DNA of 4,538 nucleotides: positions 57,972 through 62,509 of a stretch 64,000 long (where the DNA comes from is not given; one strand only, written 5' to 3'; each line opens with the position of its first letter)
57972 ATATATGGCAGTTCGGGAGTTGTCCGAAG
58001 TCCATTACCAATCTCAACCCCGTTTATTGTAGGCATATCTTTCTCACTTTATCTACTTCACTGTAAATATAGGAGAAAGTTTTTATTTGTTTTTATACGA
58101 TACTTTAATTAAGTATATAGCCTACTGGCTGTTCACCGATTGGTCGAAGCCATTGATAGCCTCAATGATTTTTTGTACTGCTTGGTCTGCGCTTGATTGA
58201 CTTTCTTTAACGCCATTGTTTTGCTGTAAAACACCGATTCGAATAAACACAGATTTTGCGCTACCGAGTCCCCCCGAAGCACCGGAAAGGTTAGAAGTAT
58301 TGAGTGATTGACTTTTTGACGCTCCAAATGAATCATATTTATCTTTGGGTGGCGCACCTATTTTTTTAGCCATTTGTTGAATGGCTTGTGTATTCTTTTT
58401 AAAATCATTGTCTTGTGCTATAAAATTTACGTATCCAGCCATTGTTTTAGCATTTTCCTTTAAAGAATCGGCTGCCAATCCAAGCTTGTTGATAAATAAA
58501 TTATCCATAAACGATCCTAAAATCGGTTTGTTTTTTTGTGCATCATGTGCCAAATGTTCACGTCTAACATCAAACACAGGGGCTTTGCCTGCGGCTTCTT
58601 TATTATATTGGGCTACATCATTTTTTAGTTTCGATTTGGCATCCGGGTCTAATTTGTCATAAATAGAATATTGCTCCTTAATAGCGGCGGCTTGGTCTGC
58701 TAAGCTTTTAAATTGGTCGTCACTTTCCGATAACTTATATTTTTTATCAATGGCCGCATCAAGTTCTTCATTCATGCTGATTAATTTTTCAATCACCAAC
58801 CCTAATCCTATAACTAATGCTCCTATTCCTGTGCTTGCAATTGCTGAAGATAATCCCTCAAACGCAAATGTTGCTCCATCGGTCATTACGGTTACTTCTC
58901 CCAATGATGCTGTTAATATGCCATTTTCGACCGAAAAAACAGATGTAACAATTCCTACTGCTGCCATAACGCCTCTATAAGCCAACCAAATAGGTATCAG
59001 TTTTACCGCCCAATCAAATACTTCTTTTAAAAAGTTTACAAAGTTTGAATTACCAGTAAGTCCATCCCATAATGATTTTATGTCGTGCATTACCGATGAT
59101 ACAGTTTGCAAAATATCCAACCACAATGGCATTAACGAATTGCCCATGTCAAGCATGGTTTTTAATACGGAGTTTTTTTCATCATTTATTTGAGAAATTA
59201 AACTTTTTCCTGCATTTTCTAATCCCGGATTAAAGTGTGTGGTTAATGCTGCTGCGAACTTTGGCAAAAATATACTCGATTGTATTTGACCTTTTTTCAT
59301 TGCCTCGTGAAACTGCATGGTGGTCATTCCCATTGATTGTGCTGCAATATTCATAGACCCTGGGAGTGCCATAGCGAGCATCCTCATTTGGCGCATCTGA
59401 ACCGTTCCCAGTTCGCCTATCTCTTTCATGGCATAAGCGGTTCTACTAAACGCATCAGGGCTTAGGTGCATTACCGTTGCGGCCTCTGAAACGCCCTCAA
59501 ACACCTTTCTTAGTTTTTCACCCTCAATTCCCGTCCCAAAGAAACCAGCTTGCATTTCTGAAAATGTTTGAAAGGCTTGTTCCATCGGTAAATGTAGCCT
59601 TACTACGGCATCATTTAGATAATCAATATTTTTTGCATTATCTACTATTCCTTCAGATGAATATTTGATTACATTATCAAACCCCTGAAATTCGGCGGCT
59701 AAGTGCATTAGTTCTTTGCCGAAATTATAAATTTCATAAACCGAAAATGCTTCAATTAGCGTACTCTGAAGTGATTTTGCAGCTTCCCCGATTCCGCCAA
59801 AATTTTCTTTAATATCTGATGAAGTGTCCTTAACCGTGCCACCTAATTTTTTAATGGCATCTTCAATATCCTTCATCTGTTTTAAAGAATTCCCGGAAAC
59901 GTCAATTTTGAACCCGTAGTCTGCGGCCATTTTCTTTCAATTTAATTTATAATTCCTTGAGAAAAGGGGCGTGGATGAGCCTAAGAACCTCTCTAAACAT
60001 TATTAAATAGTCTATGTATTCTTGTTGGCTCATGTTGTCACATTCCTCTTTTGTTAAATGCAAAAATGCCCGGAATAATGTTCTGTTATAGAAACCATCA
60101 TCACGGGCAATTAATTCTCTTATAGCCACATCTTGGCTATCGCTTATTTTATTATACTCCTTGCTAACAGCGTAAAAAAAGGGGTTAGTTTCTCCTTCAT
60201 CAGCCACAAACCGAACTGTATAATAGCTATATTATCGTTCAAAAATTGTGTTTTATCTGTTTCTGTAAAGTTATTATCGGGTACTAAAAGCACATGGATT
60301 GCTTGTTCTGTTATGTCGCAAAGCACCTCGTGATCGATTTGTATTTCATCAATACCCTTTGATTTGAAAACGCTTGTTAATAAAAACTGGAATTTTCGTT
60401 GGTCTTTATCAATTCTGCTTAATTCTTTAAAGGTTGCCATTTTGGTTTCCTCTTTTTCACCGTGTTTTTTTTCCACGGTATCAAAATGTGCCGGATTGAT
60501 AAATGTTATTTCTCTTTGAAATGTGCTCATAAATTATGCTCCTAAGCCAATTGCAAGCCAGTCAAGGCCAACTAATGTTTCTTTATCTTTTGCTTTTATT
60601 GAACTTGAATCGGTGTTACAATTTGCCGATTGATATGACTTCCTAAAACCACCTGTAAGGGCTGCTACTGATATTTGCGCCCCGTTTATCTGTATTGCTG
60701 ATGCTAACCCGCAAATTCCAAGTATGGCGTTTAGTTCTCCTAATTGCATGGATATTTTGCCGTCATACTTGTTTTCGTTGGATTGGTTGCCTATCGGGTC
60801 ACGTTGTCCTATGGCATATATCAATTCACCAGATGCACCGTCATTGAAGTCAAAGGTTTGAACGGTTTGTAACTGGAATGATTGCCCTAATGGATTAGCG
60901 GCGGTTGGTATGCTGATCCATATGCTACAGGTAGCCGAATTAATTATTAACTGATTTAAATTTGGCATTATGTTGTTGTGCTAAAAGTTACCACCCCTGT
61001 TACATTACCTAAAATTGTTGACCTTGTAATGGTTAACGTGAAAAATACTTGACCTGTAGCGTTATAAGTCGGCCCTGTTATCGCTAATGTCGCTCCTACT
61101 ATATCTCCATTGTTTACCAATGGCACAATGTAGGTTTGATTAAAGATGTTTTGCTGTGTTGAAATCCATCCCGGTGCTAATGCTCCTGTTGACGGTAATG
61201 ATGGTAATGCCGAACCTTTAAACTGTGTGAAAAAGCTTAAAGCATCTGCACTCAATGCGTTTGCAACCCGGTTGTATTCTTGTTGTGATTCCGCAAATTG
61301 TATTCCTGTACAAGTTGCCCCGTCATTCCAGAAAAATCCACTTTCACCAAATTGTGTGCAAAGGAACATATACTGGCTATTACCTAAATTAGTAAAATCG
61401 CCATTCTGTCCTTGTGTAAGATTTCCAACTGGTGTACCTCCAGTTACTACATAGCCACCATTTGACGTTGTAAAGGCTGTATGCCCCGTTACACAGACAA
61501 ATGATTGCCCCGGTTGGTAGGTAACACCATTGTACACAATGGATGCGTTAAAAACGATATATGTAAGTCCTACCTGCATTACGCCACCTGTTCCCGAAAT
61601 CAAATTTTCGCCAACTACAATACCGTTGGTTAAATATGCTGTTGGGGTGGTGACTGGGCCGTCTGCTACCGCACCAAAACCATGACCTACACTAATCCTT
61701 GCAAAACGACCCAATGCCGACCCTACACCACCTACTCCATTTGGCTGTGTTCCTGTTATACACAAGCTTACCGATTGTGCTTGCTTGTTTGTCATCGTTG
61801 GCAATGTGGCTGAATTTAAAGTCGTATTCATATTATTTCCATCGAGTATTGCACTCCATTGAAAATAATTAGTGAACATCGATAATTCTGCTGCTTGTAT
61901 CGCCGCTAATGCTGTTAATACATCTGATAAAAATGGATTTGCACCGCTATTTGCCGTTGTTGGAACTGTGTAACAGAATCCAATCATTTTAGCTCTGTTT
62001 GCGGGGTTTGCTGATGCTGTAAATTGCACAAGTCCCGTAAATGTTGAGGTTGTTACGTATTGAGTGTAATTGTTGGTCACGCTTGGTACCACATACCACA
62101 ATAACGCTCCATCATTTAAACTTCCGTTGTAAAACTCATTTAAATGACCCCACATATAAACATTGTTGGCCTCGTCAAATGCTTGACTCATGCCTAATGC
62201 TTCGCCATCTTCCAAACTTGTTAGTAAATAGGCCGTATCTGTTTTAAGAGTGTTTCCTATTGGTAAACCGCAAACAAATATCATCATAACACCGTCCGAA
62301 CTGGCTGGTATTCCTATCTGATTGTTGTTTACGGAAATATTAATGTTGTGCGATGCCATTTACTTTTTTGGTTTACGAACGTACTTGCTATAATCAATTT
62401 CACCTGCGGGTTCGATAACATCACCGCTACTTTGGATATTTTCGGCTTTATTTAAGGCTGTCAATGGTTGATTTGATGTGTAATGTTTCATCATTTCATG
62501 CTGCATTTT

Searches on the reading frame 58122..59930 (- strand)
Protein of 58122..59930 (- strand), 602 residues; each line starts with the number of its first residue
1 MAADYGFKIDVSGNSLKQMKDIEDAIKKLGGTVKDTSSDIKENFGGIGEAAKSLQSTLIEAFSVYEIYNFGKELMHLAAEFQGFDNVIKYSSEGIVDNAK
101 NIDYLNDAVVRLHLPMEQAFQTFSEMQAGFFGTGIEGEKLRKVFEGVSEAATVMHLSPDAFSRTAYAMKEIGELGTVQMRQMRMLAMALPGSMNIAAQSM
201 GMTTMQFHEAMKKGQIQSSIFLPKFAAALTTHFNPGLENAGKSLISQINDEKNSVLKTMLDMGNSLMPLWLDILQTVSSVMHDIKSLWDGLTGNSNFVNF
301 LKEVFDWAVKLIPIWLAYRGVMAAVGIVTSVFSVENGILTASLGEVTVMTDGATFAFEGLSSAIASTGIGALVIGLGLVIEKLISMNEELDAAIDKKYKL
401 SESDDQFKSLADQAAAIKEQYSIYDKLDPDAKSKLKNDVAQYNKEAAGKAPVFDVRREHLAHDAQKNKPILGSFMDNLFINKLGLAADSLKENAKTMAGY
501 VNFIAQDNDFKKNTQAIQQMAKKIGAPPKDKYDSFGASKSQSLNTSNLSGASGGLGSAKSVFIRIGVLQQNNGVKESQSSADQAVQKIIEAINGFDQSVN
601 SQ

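Call 8: search_protein_families(library=phrogs, proteins=[window:58122-59930:-])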
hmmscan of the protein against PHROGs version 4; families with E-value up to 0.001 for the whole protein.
window:58122-59930:- (602 aa): 7 families
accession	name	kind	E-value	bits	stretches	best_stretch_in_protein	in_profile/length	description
phrog_2335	-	tail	3.9e-18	65.8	1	22-537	445-966/1536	tail length tape measure protein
phrog_18891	-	tail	1.7e-11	43.8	1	71-469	305-675/1191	tail length tape measure protein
phrog_9807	-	tail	7.5e-11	41.1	1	53-250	313-514/1972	tail length tape measure protein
phrog_33615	-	unknown function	8.9e-09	34.6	1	86-258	291-469/1395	-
phrog_35923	-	tail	1.6e-08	35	1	62-168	232-337/347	tail length tape measure protein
phrog_5255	-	tail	6.7e-06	26.1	1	43-225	288-477/800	tail length tape measure protein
phrog_9766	-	tail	1e-05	26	1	69-173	233-336/342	tail length tape measure protein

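Call 9: search_protein_families(library=pfam, proteins=[window:58122-59930:-])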
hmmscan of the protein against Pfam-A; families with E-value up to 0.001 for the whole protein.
window:58122-59930:- (602 aa): 1 family
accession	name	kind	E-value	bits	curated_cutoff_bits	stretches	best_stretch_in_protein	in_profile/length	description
PF20155.4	TMP_3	-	2.5e-17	63.7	41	1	72-259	1-187/192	Tape measure protein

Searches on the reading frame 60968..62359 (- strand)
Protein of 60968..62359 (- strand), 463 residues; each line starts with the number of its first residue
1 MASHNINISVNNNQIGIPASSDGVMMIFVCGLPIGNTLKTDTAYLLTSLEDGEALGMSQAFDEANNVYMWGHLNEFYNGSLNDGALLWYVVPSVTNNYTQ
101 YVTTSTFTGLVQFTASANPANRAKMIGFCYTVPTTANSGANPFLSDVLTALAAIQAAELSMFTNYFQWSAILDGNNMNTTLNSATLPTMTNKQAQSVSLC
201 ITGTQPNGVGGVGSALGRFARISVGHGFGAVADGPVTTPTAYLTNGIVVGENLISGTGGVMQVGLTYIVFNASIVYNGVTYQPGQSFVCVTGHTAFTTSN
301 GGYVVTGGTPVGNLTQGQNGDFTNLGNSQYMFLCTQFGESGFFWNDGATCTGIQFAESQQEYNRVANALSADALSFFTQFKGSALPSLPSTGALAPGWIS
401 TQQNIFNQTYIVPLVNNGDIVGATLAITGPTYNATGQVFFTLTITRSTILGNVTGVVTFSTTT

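Call 8: search_protein_families(library=phrogs, proteins=[window:60968-62359:-])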
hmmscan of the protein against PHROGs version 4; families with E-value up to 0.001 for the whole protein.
window:60968-62359:- (463 aa): 0 families

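Call 9: search_protein_families(library=pfam, proteins=[window:60968-62359:-])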
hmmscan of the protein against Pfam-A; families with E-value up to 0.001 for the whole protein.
window:60968-62359:- (463 aa): 1 family
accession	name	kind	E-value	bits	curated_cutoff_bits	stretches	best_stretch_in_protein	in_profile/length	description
PF10758.14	DUF2586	-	3.1e-08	33.6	26.4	1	5-237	3-225/386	Protein of unknown function (DUF2586)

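Call 67: search_dna_similar(query=window:60968-62359:-, collection=phages, mode=protein, max_rows=12)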
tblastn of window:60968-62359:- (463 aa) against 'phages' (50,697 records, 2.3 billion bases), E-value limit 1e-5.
Records with a match: 2; places in all: 2; records where one place covers at least 80% of the query: 0.
Best place of each record, by identity: <60% 2.
By first word of the organism name: Bacteriophage 2.
By host as written in the record: - 2.
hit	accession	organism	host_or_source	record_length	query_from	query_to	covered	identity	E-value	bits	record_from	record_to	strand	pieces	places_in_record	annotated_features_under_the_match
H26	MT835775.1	Bacteriophage sp.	human fecal samples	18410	5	246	52%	23.9%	8e-6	54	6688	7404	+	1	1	record has no annotation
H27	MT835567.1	Bacteriophage sp.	human fecal samples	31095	325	419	21%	32.6%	4e-8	62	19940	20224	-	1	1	record has no annotation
